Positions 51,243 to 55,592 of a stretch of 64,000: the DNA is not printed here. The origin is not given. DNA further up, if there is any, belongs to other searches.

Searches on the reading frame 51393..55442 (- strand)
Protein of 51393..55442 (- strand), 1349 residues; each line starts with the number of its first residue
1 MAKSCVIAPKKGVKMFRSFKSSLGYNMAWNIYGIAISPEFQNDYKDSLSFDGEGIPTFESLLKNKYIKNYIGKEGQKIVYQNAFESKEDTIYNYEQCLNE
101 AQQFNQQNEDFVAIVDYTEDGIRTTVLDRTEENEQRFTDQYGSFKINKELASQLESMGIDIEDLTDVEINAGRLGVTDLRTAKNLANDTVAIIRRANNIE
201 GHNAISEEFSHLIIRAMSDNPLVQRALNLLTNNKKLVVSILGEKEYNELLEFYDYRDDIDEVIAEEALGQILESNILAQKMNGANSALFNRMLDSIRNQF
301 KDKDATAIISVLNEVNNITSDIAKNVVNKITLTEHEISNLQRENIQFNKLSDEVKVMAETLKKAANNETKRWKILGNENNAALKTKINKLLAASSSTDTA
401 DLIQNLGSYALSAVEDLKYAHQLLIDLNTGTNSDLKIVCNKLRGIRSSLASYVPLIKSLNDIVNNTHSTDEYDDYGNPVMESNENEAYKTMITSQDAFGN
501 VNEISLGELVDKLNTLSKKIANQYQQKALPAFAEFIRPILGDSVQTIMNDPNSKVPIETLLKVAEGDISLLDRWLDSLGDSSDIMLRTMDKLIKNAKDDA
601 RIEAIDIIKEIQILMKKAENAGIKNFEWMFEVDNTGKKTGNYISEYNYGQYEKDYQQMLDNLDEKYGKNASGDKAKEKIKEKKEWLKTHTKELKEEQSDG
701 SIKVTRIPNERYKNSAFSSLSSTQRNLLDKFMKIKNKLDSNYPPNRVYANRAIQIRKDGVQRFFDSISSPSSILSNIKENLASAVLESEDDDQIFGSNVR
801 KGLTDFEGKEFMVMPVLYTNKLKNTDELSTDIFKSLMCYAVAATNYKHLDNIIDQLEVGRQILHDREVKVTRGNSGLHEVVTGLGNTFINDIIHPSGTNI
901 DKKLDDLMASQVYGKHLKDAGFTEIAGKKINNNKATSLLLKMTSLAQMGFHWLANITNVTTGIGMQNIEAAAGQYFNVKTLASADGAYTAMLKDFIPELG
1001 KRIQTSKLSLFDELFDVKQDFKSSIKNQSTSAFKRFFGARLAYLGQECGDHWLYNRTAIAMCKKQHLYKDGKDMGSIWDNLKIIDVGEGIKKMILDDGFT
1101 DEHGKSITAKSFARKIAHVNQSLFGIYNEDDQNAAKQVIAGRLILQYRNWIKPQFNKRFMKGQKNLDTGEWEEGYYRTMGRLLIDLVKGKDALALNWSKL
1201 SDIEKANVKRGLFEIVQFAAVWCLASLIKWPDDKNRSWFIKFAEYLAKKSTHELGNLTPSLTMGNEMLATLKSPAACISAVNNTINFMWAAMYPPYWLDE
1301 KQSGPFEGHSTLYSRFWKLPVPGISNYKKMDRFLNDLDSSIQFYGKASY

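Call 15: find_encoding_contigs(protein=window:51393-55442:-, flank=10000, max_places=6)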
Protein window:51393-55442:- (1349 aa): 2 contigs read that carry it; 2 places shown.
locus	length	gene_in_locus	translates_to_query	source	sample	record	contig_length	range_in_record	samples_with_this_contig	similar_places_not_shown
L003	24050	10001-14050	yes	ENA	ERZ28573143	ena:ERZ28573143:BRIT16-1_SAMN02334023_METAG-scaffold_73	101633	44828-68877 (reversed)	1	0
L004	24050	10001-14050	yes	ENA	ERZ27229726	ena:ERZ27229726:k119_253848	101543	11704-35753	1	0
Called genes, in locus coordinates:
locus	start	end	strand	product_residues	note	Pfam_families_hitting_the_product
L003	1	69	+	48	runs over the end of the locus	-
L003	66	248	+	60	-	-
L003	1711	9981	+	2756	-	-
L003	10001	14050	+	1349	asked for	-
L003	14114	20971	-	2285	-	-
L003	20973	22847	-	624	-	PF25712:crAss_CARGO2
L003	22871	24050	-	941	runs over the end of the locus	PF25725:crAss_CARG1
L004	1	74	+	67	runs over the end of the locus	-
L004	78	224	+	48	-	-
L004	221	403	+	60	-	-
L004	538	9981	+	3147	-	-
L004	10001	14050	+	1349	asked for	-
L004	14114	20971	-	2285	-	-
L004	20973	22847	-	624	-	PF25712:crAss_CARGO2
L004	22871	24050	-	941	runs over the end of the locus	PF25725:crAss_CARG1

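Call 21: search_solved_structures(query=L004:538-9981:+, max_evalue=1, show_alignments=1)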
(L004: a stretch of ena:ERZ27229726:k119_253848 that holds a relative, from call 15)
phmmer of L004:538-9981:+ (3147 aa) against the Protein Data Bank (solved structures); distinct sequences matched with E-value up to 1: 2.
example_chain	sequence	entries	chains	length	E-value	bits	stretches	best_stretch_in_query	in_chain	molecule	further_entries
7ext_N1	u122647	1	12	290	0.3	11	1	1435-1509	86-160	Phycobilisome 32.3 kDa linker polypeptide, phycocyanin-associated, rod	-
6uh2_A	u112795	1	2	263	0.55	10.1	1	2045-2156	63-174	Short chain dehydrogenase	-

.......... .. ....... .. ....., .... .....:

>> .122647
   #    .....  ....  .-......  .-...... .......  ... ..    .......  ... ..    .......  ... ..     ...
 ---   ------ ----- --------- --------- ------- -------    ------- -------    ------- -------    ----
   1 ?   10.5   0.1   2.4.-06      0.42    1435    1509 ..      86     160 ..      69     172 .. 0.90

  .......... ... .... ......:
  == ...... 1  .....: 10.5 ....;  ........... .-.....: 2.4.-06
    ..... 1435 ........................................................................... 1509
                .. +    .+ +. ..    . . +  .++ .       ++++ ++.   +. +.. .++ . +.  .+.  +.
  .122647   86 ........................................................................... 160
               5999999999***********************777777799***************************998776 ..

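Call 53: search_protein_families(library=pfam, proteins=[L004:538-1443:+, L004:1900-2997:+, L004:2998-5397:+, L004:5398-7797:+, L004:7798-9978:+], max_evalue=0.1)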
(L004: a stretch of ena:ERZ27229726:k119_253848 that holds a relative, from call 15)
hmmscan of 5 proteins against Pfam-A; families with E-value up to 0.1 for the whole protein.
L004:538-1443:+ (302 aa): 0 families

L004:1900-2997:+ (366 aa): 2 families
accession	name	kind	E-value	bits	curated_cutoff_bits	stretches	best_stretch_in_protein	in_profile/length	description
PF12705.13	PDDEXK_1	-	5e-10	40.2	22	1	108-304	33-222/247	PD-(D/E)XK nuclease superfamily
PF01939.22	NucS_C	-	0.068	13.6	24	0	200-255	31-79/124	Endonuclease NucS C-terminal domain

L004:2998-5397:+ (800 aa): 1 family
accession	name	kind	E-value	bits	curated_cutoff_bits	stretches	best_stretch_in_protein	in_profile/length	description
PF08587.17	UBA_2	-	0.053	14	23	0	143-167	16-43/45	Ubiquitin associated domain (UBA)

L004:5398-7797:+ (800 aa): 1 family
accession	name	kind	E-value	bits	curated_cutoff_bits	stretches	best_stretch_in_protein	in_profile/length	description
PF06544.18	Prp3_C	-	0.048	14.1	27.6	0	277-324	82-129/138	Small nuclear ribonucleoprotein Prp3, C-terminal domain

L004:7798-9978:+ (727 aa): 0 families

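Call 54: search_protein_families(library=phrogs, proteins=[L004:538-1443:+, L004:1900-2997:+, L004:2998-5397:+, L004:5398-7797:+, L004:7798-9978:+], max_evalue=0.01)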
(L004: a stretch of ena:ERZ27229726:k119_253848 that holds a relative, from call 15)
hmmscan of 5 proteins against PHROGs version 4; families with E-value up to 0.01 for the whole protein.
L004:538-1443:+ (302 aa): 0 families

L004:1900-2997:+ (366 aa): 2 families
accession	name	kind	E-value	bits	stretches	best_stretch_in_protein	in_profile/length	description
phrog_298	-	DNA, RNA and nucleotide metabolism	4.5e-06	27.2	1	198-263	165-228/293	exonuclease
phrog_1218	-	DNA, RNA and nucleotide metabolism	0.0022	18.3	1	157-319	101-244/364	exonuclease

L004:2998-5397:+ (800 aa): 0 families

L004:5398-7797:+ (800 aa): 0 families

L004:7798-9978:+ (727 aa): 0 families

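Call 61: search_protein_families(library=pfam, proteins=[window:51393-55442:-], max_evalue=0.01)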
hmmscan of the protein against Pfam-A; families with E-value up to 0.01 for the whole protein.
window:51393-55442:- (1349 aa): 0 families

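Call 62: search_dna_similar(query=L004:6538-8037:+, collection=phages, mode=protein, max_rows=40, rows=spread, max_evalue=0.001)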
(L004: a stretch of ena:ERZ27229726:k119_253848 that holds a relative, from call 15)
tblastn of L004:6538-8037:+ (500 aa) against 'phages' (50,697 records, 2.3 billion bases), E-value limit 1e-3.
Records with a match: 103; places in all: 103; records where one place covers at least 80% of the query: 48.
Best place of each record, by identity: <60% 103.
By first word of the organism name: uncultured 44; Bacteroides 32; CrAssphage 7; Bacteriophage 5; IAS 2; Dulem 2; crAssphage 2; Caudoviricetes 2; Cellulophaga 2; bajarodcaudo 1; and 4 more.
By host as written in the record: - 59; Bacteroides intestinalis DSM 108646 25; Bacteroides cellulosilyticus 4; Homo sapiens 3; Bacteroides intestinalis APC919/174 2; Bacteroides thetaiotaomicron VPI-5484 2; Cellulophaga baltica #14 2; Bacteroides xylanisolvens APCS1/XY 2; and 4 more.
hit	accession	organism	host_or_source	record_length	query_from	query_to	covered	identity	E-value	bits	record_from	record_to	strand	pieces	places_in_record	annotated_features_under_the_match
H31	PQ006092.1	bajarodcaudo virus 1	Chaetodipus spinatus feces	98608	40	500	87%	36.1%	1e-28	224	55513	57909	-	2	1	hypothetical protein (x3) | endonuclease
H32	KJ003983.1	IAS virus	Homo sapiens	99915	1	500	94%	32.9%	2e-31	215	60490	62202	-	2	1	record has no annotation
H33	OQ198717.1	Kehishuvirus sp. 'tikkala'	Bacteroides cellulosilyticus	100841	40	500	89%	34.8%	1e-31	234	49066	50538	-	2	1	putative RNA polymerase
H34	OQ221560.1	Bacteroides phage PhiCrAssBcn25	Bacteroides intestinalis DSM 108646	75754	40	500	89%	34.1%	1e-31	234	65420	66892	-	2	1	putative RNA polymerase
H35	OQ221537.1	Bacteroides phage PhiCrAssBcn2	Bacteroides intestinalis DSM 108646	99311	40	500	89%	34.1%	1e-31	234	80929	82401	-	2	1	putative RNA polymerase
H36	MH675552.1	Bacteroides phage crAss001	Bacteroides intestinalis APC919/174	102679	40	500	89%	34.1%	1e-31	234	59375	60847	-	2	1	putative RNA polymerase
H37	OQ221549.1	Bacteroides phage PhiCrAssBcn14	Bacteroides intestinalis DSM 108646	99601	40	500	89%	34.1%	2e-31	234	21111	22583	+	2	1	putative RNA polymerase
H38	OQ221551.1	Bacteroides phage PhiCrAssBcn16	Bacteroides intestinalis DSM 108646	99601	40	500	89%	34.1%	2e-31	234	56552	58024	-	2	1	putative RNA-polymerase subunit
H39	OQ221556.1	Bacteroides phage PhiCrAssBcn21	Bacteroides intestinalis DSM 108646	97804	40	500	89%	34.1%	2e-31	234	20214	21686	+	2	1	putative RNA polymerase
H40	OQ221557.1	Bacteroides phage PhiCrAssBcn22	Bacteroides intestinalis DSM 108646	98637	40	500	89%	34.1%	2e-31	234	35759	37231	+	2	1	putative RNA polymerase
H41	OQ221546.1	Bacteroides phage PhiCrAssBcn11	Bacteroides intestinalis DSM 108646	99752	40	500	89%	34.1%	2e-31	234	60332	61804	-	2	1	putative RNA polymerase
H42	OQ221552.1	Bacteroides phage PhiCrAssBcn17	Bacteroides intestinalis DSM 108646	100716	40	500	89%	34.1%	2e-31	234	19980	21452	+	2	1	putative RNA polymerase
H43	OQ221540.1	Bacteroides phage PhiCrAssBcn5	Bacteroides intestinalis DSM 108646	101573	40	500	89%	34.1%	2e-31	234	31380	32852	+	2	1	putative RNA polymerase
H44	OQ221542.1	Bacteroides phage PhiCrAssBcn7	Bacteroides intestinalis DSM 108646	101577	40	500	89%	34.1%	2e-31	234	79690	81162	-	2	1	putative RNA polymerase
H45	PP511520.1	Dulem virus 41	Varecia variegata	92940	28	500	89%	30.8%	5e-29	207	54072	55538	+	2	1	hypothetical protein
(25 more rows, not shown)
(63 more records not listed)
